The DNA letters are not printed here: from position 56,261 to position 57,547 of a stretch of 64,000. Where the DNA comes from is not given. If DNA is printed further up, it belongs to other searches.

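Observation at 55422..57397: PFK-family kinase with MGR replaced by LGG, translationally coupled to a Gfo/Idh/MocA dehydrogenase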

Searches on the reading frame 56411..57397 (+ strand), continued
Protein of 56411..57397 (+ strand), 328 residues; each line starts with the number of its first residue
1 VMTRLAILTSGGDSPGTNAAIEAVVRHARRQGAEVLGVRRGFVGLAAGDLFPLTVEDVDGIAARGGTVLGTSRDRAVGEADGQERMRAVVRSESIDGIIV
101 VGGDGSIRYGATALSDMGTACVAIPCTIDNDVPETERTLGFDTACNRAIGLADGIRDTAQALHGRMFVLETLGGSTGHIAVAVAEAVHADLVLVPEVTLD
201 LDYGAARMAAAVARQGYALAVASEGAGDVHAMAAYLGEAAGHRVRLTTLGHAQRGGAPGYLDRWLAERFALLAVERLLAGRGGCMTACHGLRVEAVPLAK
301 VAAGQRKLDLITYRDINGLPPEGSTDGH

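Call 48: search_protein_families(library=ncbifam, proteins=[L102:8918-9676:+, L102:9689-10642:+, L102:10661-11371:+, L102:5162-6148:+, L101:9057-9911:+, L101:9908-10741:+, L101:10738-11883:+, L101:12350-13330:+, L101:13327-14013:+], max_evalue=1e-10)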
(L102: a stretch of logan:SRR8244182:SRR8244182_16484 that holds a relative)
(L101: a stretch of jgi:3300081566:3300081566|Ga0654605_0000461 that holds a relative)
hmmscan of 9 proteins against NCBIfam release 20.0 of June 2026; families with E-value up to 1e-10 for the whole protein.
L102:8918-9676:+ (252 aa): 5 families
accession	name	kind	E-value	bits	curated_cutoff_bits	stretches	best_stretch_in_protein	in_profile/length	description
NF005556.0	PRK07226.1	subfamily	1.2e-39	136.3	241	1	5-250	7-249/267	2-amino-3,7-dideoxy-D-threo-hept-6-ulosonate synthase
TIGR01949.1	ADH_synth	equivalog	1.7e-35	122.9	299.45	1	5-251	4-243/255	2-amino-3,7-dideoxy-D-threo-hept-6-ulosonate synthase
NF040816.1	Fbpase1_Arch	equivalog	5.1e-30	104.8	430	1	5-251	9-256/271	class I fructose-bisphosphate aldolase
NF041223.1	BagB_FevI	exception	6.7e-21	74.6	500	1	7-245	12-247/257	bagremycin/ferroverdin biosynthesis DhnA-type aldolase BagB/FevI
NF006081.0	PRK08227.1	equivalog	1.4e-19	70.5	297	1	5-251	37-272/291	3-hydroxy-5-phosphonooxypentane-2,4-dione thiolase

L102:9689-10642:+ (317 aa): 14 families
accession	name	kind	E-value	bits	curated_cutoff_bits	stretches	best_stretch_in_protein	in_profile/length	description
TIGR04382.1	myo_inos_iolC_N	equivalog_domain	2.6e-32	112.4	300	1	29-311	22-307/309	5-dehydro-2-deoxygluconokinase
NF049991.1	TagKinase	equivalog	5.8e-31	107.5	420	1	50-311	50-313/321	tagatose kinase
TIGR02152.1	D_ribokin_bact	equivalog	1.5e-27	96.7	299.65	1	186-309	170-296/298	ribokinase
NF053626.1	RibKinHalex1628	equivalog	4.3e-26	92.1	330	1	39-302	36-281/293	ATP-dependent ribose-1-phosphate kinase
NF006957.1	PRK09434.1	equivalog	3.3e-24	85.9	450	1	35-304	21-297/302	fructokinase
NF040938.1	KDG_KDGal_kin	equivalog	5.7e-20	71.6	400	1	39-308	28-298/305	bifunctional 2-dehydro-3-deoxygluconokinase/2-dehydro-3-deoxygalactonokinase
NF007321.0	PRK09813.1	equivalog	7.5e-19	68.2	247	1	216-299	179-260/261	fructoselysine 6-kinase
NF008353.0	PRK11142.1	equivalog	5.3e-18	65.6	341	1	38-310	36-300/307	ribokinase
NF041332.1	KDG_KDGal_kin_Halo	equivalog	1.1e-17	64.5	440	1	25-300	17-298/320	bifunctional 2-dehydro-3-deoxygluconokinase/2-dehydro-3-deoxygalactonokinase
NF047869.1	myo_kin_aldol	exception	1.6e-17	63.1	600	0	204-313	217-331/586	bifunctional 5-dehydro-2-deoxygluconokinase/5-dehydro-2-deoxyphosphogluconate aldolase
NF041134.1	R1P_kin_Thcocales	equivalog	9.7e-14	51.5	500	0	229-312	198-281/291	ADP-dependent ribose-1-phosphate kinase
TIGR03168.1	1-PFK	subfamily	1.7e-12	46.9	216.4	1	205-309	195-298/305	hexose kinase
NF052444.1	DhDoxglucKinKdgK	equivalog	1.8e-12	47.3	400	1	56-299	44-295/303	2-dehydro-3-deoxygluconokinase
TIGR03828.1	pfkB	equivalog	3.8e-11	42.6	292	1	205-309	195-298/305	1-phosphofructokinase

L102:10661-11371:+ (236 aa): 1 family
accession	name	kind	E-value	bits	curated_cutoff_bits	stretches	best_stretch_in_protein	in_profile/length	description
NF051472.1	LyManIsomGneg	equivalog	3.8e-65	219.6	350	1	1-224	1-225/227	D-lyxose/D-mannose isomerase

L102:5162-6148:+ (328 aa): 8 families
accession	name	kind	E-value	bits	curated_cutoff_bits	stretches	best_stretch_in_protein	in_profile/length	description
NF007936.0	PRK10653.1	equivalog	8.4e-36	123.8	337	1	13-310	10-293/295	ribose ABC transporter substrate-binding protein RbsB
NF007254.0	PRK09701.1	equivalog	2.9e-34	118.6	335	1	16-305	11-299/311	D-allose transporter substrate-binding protein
TIGR02637.1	RhaS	equivalog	1.9e-31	109.4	342.25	1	32-297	1-259/302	rhamnose ABC transporter substrate-binding protein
NF052284.1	rhzpin_SBP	equivalog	1.1e-24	87.1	420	1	37-318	9-280/289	rhizopine catabolism ABC transporter substrate-binding protein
NF011937.0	PRK15408.1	equivalog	2.6e-23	82.4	384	1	15-299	13-288/340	autoinducer 2 ABC transporter substrate-binding protein LsrB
NF008185.0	PRK10936.1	equivalog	3.3e-15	55.8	200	1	21-322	40-327/346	TMAO reductase system periplasmic protein TorT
NF041827.1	YtfQ_transport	equivalog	1.3e-12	47.3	510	1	16-283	12-276/320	galactofuranose ABC transporter, galactofuranose-binding protein YtfQ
TIGR02634.1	xylF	equivalog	2.3e-11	43.8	389.55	1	55-300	24-261/302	D-xylose ABC transporter substrate-binding protein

L101:9057-9911:+ (284 aa): 20 families
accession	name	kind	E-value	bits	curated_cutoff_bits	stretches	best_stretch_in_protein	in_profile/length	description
TIGR01859.1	fruc_bis_ald_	equivalog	1.1e-93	314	343.05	1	3-280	1-281/282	class II fructose-1,6-bisphosphate aldolase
NF009497.0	PRK12857.1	equivalog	2.1e-89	299.5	423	1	1-280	1-283/284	class II fructose-1,6-bisphosphate aldolase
TIGR00167.1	cbbA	subfamily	2.6e-82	276.5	215.6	1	2-280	2-289/290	ketose-bisphosphate aldolase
NF009374.0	PRK12737.1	subfamily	5.3e-82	275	383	1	2-280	2-283/284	tagatose-bisphosphate aldolase subunit GatY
NF006626.0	PRK09195.1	subfamily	5.2e-81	271.9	384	1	1-280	1-283/284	tagatose-bisphosphate aldolase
NF006376.0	PRK08610.1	equivalog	1e-76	258.4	527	1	1-280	1-284/286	class II fructose-bisphosphate aldolase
TIGR01858.1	tag_bisphos_ald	equivalog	1.3e-75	254.2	443.55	1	4-280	2-281/282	tagatose bisphosphate family class II aldolase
NF005823.0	PRK07709.1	equivalog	4.7e-70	236.6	545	1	1-280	1-284/285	class II fructose-bisphosphate aldolase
NF006042.0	PRK08185.1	subfamily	3.9e-69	233.1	405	1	3-280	2-283/287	hypothetical protein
NF004493.0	PRK05835.1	equivalog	3.8e-68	230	558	2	3-209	2-214/307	class II fructose-bisphosphate aldolase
NF005943.0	PRK07998.1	equivalog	1.4e-66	224.9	364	1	1-275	1-275/283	class II aldolase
NF005284.0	PRK06801.1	equivalog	4.1e-66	223.3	406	1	1-280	1-285/286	ketose 1,6-bisphosphate aldolase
NF005288.0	PRK06806.1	equivalog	2.3e-60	204.2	396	1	1-279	1-279/281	class II fructose-bisphosphate aldolase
NF009375.0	PRK12738.1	equivalog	4.9e-60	203.1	542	1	2-279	2-282/286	tagatose-bisphosphate aldolase subunit KbaY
NF005590.0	PRK07315.1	equivalog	2.3e-57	194.5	443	1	1-280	1-292/293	class II fructose-bisphosphate aldolase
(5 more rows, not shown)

L101:9908-10741:+ (277 aa): 5 families
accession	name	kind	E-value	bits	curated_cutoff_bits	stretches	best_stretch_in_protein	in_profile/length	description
NF005556.0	PRK07226.1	subfamily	6.2e-37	127.4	241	1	2-273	7-264/267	2-amino-3,7-dideoxy-D-threo-hept-6-ulosonate synthase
NF006081.0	PRK08227.1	equivalog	1.5e-36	126.2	297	1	1-272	36-285/291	3-hydroxy-5-phosphonooxypentane-2,4-dione thiolase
TIGR01949.1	ADH_synth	equivalog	1.4e-32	113.4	299.45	1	3-271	5-255/255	2-amino-3,7-dideoxy-D-threo-hept-6-ulosonate synthase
NF040816.1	Fbpase1_Arch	equivalog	2.3e-26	92.9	430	1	3-271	10-268/271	class I fructose-bisphosphate aldolase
NF041223.1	BagB_FevI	exception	3.7e-15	55.8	500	1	4-262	12-256/257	bagremycin/ferroverdin biosynthesis DhnA-type aldolase BagB/FevI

L101:10738-11883:+ (381 aa): 3 families
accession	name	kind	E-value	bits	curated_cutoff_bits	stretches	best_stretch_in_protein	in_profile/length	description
NF052479.1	LevoglcsnDh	equivalog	1.2e-21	76.9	650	1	5-229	3-225/386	levoglucosan dehydrogenase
NF040723.1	UDP-GlcNAcDh_Arch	equivalog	2.3e-16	60.2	450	1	6-162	1-146/302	UDP-N-acetylglucosamine 3-dehydrogenase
TIGR04380.1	myo_inos_iolG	equivalog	6.6e-15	54.8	355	1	6-125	2-114/330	inositol 2-dehydrogenase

L101:12350-13330:+ (326 aa): 15 families
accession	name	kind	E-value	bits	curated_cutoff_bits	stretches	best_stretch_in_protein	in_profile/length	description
TIGR04382.1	myo_inos_iolC_N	equivalog_domain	6.8e-36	124.1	300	1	28-317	19-307/309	5-dehydro-2-deoxygluconokinase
TIGR02152.1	D_ribokin_bact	equivalog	1.9e-33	116.1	299.65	1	16-317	9-298/298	ribokinase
NF049991.1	TagKinase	equivalog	5e-31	107.7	420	1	27-322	25-318/321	tagatose kinase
NF053626.1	RibKinHalex1628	equivalog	1.8e-24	86.8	330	1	42-318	37-290/293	ATP-dependent ribose-1-phosphate kinase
NF006957.1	PRK09434.1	equivalog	3.9e-24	85.7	450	1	42-310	26-297/302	fructokinase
NF008353.0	PRK11142.1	equivalog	9.4e-21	74.6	341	1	40-318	36-302/307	ribokinase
NF007321.0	PRK09813.1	equivalog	1.2e-16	61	247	1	41-305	22-260/261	fructoselysine 6-kinase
TIGR03168.1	1-PFK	subfamily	4.3e-16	58.7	216.4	1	52-318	44-298/305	hexose kinase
NF041134.1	R1P_kin_Thcocales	equivalog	1.8e-15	57.1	500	0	236-320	199-283/291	ADP-dependent ribose-1-phosphate kinase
NF040938.1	KDG_KDGal_kin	equivalog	2.6e-15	56.3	400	1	28-317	15-301/305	bifunctional 2-dehydro-3-deoxygluconokinase/2-dehydro-3-deoxygalactonokinase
NF047869.1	myo_kin_aldol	exception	3.3e-15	55.5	600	0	30-104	26-101/586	bifunctional 5-dehydro-2-deoxygluconokinase/5-dehydro-2-deoxyphosphogluconate aldolase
NF041332.1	KDG_KDGal_kin_Halo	equivalog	7e-15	55.3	440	1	26-320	16-311/320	bifunctional 2-dehydro-3-deoxygluconokinase/2-dehydro-3-deoxygalactonokinase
TIGR03828.1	pfkB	equivalog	1.9e-14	53.4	292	1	49-316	41-299/305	1-phosphofructokinase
TIGR02198.1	rfaE_dom_I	equivalog_domain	3.3e-14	52.7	345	1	196-307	192-304/315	D-glycero-beta-D-manno-heptose-7-phosphate kinase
NF052444.1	DhDoxglucKinKdgK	equivalog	7e-14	51.9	400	1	57-306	43-296/303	2-dehydro-3-deoxygluconokinase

L101:13327-14013:+ (228 aa): 1 family
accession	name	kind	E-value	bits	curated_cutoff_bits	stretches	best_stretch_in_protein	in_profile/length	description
NF051472.1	LyManIsomGneg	equivalog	6.6e-67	225.3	350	1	1-225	1-226/227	D-lyxose/D-mannose isomerase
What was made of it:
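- IolC-like PfkB genes and Cgl0159-type aldolases occur in the operons (call 48).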

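Call 50: list_cluster_members(proteins=[P0001, P0040, P0039, P0017, P0028, P0032, P0091, P0070, P0003, P0012])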
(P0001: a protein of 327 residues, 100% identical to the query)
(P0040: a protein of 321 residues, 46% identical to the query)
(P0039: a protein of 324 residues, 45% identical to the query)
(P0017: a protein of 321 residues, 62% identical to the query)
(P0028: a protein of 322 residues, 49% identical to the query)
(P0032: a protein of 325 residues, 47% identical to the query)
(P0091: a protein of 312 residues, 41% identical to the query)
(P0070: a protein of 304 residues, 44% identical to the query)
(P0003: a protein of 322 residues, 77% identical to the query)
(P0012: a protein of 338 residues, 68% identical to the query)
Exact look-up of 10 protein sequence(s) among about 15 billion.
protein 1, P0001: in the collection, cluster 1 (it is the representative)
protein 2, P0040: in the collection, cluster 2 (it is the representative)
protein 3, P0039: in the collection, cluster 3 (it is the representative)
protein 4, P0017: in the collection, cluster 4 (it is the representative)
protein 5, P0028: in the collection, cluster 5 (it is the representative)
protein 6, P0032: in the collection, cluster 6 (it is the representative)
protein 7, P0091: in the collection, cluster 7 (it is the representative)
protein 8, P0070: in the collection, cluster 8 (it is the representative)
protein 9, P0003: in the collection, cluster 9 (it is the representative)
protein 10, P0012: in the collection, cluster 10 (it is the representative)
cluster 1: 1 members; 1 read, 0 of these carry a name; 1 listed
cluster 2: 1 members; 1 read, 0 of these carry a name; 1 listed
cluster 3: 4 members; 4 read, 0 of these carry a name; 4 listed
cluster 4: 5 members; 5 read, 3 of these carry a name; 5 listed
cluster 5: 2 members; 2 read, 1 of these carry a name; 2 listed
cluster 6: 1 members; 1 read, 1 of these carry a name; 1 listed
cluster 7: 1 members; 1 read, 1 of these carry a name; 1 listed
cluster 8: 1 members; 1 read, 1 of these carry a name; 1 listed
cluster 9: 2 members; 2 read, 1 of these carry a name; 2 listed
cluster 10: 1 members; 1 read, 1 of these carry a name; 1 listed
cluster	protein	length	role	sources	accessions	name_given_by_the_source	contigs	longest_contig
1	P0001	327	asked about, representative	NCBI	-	-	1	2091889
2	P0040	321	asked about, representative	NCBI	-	-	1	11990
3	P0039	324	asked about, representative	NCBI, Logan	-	-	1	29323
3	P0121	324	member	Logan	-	-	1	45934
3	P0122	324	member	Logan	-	-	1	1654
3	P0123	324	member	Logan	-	-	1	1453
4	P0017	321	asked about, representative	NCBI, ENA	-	-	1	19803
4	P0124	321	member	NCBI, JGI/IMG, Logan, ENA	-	6-phosphofructokinase 1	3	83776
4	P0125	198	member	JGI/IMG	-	6-phosphofructokinase 1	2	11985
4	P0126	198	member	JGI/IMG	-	6-phosphofructokinase 1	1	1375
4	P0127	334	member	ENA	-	-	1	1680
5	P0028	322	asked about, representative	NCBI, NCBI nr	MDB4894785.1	MAG: ATP-dependent 6-phosphofructokinase [Firmicutes bacterium] | ATP-dependent 6-phosphofructokinase [Bacillota bacterium]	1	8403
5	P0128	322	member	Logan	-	-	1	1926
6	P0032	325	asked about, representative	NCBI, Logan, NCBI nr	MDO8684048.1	MAG: ATP-dependent 6-phosphofructokinase [Armatimonadota bacterium] | ATP-dependent 6-phosphofructokinase [Armatimonadota bacterium]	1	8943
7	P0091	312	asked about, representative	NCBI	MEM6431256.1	MAG: 6-phosphofructokinase [Deinococcota bacterium]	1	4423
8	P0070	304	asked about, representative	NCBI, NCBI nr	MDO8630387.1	MAG: ATP-dependent 6-phosphofructokinase, partial [Phycisphaerales bacterium] | ATP-dependent 6-phosphofructokinase [Phycisphaerales bacterium]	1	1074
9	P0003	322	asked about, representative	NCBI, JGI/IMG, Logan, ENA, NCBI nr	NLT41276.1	MAG: ATP-dependent 6-phosphofructokinase [Anaerolineae bacterium] | ATP-dependent 6-phosphofructokinase [Anaerolineae bacterium]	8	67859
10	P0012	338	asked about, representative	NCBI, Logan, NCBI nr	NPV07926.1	MAG: 6-phosphofructokinase [Anaerolineae bacterium] | 6-phosphofructokinase [Anaerolineae bacterium]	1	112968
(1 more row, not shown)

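Call 59: search_protein_representatives(alignment_id=A1)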
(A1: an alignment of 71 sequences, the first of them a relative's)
Query: 71 sequences, 319 profile positions. Proteins with E-value up to 0.001 (for the whole library): 22676; up to 1e-10: 11685; up to 1e-30: 2802. The best 150 are listed.
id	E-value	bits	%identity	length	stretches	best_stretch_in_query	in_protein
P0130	3.8e-206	699.6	-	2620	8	5-228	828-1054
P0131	1.9e-153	526.5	-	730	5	2-227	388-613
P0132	4.5e-141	485.8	-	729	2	2-311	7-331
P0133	1.1e-139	481.2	-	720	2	1-309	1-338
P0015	1.9e-135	467.4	-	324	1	1-318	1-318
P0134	3.0e-131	453.5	-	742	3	4-283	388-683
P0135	2.9e-124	430.6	-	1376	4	4-229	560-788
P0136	4.4e-124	430.0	-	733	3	3-278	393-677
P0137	9.2e-122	422.4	-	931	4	3-202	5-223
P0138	1.8e-121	421.4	-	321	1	3-317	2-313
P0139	2.2e-121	421.1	-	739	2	2-309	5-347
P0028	1.1e-118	412.3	-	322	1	2-317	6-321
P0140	3.3e-118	410.7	-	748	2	2-303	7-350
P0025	3.3e-116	404.1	-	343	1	2-318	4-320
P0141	3.8e-116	403.9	-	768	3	3-302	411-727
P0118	5.2e-116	403.5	-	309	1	1-311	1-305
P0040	5.3e-114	396.9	-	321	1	1-317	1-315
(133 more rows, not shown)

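Call 62: predict_structure(alignment_id=A1)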
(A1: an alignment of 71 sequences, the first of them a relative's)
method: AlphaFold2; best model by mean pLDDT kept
length: 327 residues; sequences in the alignment: 71
mean_pLDDT: 96.6   pTM: 0.93
mean pLDDT of the five models: 96.6, 96.3, 96.0, 95.7, 95.5
residues with pLDDT >= 90: 308; 70-90: 16; 50-70: 2; < 50: 1
segments of 3 or more residues with pLDDT < 50: none
pLDDT, mean of each block of 10 residues (from residue 1): 96 93 99 98 98 98 96 89 97 98 96 97 97 98 98 98 98 95 99 98 99 99 97 98 97 94 99 98 98 98 97 97 72
secondary structure, 60 per line:
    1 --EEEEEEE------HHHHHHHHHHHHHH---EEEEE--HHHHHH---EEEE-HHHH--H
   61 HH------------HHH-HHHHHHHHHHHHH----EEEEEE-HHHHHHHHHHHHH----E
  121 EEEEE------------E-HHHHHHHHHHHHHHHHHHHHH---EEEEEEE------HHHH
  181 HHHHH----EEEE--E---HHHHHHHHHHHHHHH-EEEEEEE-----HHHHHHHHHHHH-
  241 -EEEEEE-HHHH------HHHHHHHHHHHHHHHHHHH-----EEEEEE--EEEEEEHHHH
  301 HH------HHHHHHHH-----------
elements in order: E3-9 H16-29 E33-37 H40-45 E49-52 H54-57 H79-91 E96-101 H103-115 E120-125 H140-160 E164-170 H177-185 E190-193 H200-214 E216-222 H228-239 E242-247 H249-252 H259-277 E283-288 E291-296 H297-302 H309-316
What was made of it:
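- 57131..57178 (+): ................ (aa 241-256). It holds the clade-specific Arg243 (Bs 241) and the retained 6-phosphate ligands Arg245, His251 and Arg254 (Bs 243, 249, 252). Model strand E242-247 in P0001 numbering contains both arginines (call 62).
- On Phosphofructokinase superfamily / PfkA (PF00365): AF2 model pLDDT 96.6 (call 62).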

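Call 65: fold_search(model_id=the predicted structure, library=pdb)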
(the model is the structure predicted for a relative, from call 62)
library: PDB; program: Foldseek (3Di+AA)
matches with E <= 10: 1430; with E <= 0.001: 115
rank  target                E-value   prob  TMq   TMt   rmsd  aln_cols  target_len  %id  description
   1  4i36_B                2.6e-34  1.00  0.92  0.94   1.9       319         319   40  Crystal Structure of the Bacillus stearothermophilus Phosphofructokinase Mutant D12A (released 2013-07-31)
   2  4i36_A                3.4e-34  1.00  0.92  0.94   2.1       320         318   40  Crystal Structure of the Bacillus stearothermophilus Phosphofructokinase Mutant D12A (released 2013-07-31)
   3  1zxx                  5.4e-34  1.00  0.91  0.93   1.9       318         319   38  The crystal structure of phosphofructokinase from Lactobacillus delbrueckii (released 2005-11-08)
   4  4a3s_A                1.1e-33  1.00  0.91  0.93   1.9       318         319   37  Crystal structure of PFK from Bacillus subtilis (released 2012-08-15)
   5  3u39_B                2.0e-33  1.00  0.92  0.94   2.0       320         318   41  Crystal Structure of the apo Bacillus Stearothermophilus phosphofructokinase (released 2012-03-28)
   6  6pfk_A                4.7e-33  1.00  0.92  0.94   1.7       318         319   40  PHOSPHOFRUCTOKINASE, INHIBITED T-STATE (released 1996-07-11)
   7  4i4i_A                6.6e-33  1.00  0.92  0.94   1.7       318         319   40  Crystal Structure of Bacillus stearothermophilus Phosphofructokinase mutant T156A bound to PEP (released 2013-07-31)
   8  1mto_A                9.4e-33  1.00  0.92  0.94   1.8       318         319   40  Crystal structure of a Phosphofructokinase mutant from Bacillus stearothermophilus bound with fructose-6-phosphate (released 2002-12-31)
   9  3pfk                  1.0e-32  1.00  0.92  0.94   1.7       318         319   40  PHOSPHOFRUCTOKINASE. STRUCTURE AND CONTROL (released 1989-01-09)
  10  5xz7                  1.9e-31  1.00  0.89  0.91   2.1       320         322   36  Crystal Structure of Phosphofructokinase from Staphylococcus aureus in complex with adenylylimidodiphosphate, the ATP an (released 2019-03-13)
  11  5xz8                  4.1e-31  1.00  0.90  0.92   2.3       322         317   36  Crystal Structure of Phosphofructokinase from Staphylococcus aureus in complex with adenylylimidodiphosphate (the ATP an (released 2019-02-27)
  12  1pfk_A                6.4e-31  1.00  0.91  0.93   2.1       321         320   34  CRYSTAL STRUCTURE OF THE COMPLEX OF PHOSPHOFRUCTOKINASE FROM ESCHERICHIA COLI WITH ITS REACTION PRODUCTS (released 1989-01-09)
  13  2pfk_D                1.2e-30  1.00  0.88  0.94   1.6       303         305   35  THE CRYSTAL STRUCTURE OF UNLIGANDED PHOSPHOFRUCTOKINASE FROM ESCHERICHIA COLI (released 1989-01-09)
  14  5xz9                  5.3e-30  1.00  0.88  0.89   2.8       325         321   36  Crystal Structure of Phosphofructokinase from Staphylococcus aureus in complex with adenylylimidodiphosphate, the ATP an (released 2019-03-13)
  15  2pfk_A                6.7e-30  1.00  0.87  0.95   1.6       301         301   35  THE CRYSTAL STRUCTURE OF UNLIGANDED PHOSPHOFRUCTOKINASE FROM ESCHERICHIA COLI (released 1989-01-09)
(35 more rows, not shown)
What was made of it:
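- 56411..57397 (+): PfkA-family kinase of the 'ETLGG' subfamily. It is 328 aa from GTG 56411, or 327 aa from ATG 56414. AF2 model pLDDT 96.6, TM 0.92 to 4I36/6PFK (calls 62, 65).
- On Phosphofructokinase superfamily / PfkA (PF00365): Foldseek TM 0.92, rmsd 1.7-2.0 A to 4I36, 6PFK and 3PFK (call 65).
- Closest known: Bacterial ATP-dependent 6-phosphofructokinase PfkA. Same: Same fold: TM 0.92 and about 40% identity (call 65).
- AF2 model pLDDT 96.6, TM 0.92, rmsd 1.7-2.0 A to B. stearothermophilus PFK (calls 62, 65).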
